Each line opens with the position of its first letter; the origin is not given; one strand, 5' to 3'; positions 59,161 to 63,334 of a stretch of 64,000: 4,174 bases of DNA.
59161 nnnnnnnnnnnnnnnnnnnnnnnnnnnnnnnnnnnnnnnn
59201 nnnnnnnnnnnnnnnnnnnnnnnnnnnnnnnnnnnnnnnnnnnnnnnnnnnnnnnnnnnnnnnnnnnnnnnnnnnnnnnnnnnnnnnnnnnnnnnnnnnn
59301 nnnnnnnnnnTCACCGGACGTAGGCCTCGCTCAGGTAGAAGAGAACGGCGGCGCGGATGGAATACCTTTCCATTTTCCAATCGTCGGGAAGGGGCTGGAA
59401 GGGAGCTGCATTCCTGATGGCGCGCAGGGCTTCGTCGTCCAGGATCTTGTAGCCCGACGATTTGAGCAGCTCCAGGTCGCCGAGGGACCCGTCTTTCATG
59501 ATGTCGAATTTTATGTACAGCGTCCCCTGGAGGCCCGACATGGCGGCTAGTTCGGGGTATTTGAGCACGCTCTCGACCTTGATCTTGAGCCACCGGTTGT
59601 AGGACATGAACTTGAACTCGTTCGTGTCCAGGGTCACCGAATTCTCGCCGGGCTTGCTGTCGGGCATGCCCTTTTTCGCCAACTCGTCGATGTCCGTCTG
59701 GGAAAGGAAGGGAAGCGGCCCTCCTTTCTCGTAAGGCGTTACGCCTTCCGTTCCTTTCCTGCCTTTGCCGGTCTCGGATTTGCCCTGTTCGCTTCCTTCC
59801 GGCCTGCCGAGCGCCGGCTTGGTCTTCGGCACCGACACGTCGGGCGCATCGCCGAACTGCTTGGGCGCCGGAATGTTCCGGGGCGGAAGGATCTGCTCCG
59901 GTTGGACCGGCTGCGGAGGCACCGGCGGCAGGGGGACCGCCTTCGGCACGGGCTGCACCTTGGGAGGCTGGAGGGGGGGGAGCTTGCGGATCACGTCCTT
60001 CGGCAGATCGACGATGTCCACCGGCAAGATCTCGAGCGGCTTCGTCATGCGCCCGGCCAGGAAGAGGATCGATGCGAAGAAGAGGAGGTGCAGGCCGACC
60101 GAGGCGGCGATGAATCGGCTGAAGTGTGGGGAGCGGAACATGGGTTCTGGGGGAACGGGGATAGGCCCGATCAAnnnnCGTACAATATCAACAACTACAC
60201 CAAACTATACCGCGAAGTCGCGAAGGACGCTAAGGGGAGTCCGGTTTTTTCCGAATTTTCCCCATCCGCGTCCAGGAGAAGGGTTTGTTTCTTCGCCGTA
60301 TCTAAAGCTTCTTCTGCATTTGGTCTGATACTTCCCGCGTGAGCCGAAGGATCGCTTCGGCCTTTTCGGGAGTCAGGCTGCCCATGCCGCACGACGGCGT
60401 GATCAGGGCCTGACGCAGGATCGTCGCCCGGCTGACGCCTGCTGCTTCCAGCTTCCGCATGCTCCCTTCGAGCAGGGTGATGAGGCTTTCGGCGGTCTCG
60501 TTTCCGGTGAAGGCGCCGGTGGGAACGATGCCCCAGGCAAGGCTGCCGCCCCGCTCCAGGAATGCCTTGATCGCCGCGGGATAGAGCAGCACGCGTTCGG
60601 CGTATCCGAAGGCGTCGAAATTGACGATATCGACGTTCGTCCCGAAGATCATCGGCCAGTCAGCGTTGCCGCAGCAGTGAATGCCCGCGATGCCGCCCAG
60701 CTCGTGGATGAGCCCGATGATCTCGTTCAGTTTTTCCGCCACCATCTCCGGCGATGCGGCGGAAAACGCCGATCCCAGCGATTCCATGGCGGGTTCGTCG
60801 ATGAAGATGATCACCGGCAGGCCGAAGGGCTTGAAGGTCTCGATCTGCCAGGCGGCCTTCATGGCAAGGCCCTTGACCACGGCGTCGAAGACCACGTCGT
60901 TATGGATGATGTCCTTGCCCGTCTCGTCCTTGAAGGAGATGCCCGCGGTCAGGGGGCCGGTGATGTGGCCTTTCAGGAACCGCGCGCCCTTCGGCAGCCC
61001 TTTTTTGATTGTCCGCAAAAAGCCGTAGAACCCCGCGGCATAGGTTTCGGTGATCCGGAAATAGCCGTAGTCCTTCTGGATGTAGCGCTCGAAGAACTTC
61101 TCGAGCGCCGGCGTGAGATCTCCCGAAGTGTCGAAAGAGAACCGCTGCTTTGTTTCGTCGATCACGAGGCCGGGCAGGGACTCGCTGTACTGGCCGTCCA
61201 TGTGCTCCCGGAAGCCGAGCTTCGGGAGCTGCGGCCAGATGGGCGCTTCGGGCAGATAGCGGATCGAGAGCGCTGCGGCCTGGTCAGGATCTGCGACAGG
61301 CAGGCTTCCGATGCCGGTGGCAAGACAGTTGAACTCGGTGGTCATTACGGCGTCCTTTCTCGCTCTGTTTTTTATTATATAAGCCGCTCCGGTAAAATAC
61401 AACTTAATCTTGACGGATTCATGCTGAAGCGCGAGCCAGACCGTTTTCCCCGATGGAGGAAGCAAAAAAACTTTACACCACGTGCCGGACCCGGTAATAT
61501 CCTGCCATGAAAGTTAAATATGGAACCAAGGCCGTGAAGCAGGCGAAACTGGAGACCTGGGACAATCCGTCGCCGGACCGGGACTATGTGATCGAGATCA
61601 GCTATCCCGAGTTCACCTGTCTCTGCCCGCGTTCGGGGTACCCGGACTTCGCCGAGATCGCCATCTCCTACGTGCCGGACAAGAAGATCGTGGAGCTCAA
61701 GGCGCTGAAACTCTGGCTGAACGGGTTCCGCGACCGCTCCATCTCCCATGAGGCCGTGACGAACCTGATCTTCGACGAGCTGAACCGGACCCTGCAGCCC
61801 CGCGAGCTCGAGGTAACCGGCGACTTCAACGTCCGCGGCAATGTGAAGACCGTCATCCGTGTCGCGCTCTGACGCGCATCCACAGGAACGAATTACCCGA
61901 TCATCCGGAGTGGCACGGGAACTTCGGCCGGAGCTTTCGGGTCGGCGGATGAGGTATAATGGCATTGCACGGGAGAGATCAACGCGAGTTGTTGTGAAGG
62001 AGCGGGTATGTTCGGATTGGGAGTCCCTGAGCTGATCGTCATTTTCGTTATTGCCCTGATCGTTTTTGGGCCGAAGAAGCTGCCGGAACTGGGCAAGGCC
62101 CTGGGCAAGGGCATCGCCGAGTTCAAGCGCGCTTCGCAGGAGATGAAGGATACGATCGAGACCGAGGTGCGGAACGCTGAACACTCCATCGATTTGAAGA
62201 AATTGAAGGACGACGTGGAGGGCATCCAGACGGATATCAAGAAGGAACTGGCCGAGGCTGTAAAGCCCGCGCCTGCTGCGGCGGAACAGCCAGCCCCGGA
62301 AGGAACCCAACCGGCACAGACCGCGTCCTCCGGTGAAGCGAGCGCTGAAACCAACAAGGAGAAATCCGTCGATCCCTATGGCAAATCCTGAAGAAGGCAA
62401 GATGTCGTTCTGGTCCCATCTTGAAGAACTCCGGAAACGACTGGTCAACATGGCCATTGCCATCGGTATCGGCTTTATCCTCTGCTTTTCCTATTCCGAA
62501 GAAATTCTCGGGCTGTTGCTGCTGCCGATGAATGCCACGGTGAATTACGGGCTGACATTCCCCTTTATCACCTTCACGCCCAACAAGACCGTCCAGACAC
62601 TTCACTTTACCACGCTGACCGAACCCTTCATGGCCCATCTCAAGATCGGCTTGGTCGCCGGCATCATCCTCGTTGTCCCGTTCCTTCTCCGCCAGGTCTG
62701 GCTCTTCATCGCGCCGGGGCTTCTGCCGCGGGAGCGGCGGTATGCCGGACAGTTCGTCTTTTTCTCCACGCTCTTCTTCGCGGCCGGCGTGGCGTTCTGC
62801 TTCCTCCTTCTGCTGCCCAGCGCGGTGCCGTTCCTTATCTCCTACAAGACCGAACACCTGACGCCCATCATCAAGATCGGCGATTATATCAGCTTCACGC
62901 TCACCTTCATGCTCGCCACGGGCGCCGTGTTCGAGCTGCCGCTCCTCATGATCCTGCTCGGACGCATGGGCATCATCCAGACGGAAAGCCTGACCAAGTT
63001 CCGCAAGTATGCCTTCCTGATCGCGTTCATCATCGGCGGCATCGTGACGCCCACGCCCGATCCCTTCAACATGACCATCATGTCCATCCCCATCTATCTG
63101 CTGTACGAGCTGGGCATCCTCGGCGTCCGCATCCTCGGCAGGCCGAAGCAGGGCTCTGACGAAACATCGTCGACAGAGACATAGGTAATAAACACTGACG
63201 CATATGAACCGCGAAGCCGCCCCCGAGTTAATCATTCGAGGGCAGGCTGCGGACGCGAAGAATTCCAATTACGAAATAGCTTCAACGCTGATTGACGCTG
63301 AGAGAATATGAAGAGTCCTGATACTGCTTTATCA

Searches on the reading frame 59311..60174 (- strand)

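Call 22: search_protein_families(library=pfam, proteins=[window:59311-60174:-], max_evalue=0.001)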
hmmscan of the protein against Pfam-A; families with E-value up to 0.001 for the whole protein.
window:59311-60174:- (287 aa): 2 families
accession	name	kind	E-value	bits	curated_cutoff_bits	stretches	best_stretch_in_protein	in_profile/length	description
PF03544.19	TonB_C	-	2.6e-17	63.5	24.6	1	204-279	3-77/79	Gram-negative bacterial TonB protein C-terminal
PF13103.11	TonB_2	-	1.3e-06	28.9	22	1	219-267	28-75/85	TonB C terminal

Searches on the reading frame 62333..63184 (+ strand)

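Call 49: search_protein_families(library=pfam, proteins=[window:62333-63184:+], max_evalue=0.001)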
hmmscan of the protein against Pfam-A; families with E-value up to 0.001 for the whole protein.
window:62333-63184:+ (283 aa): 1 family
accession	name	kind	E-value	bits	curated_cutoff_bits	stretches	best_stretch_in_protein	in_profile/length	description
PF00902.23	TatC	-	3.4e-65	220.2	25.1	1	28-253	1-208/208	Sec-independent protein translocase protein (TatC)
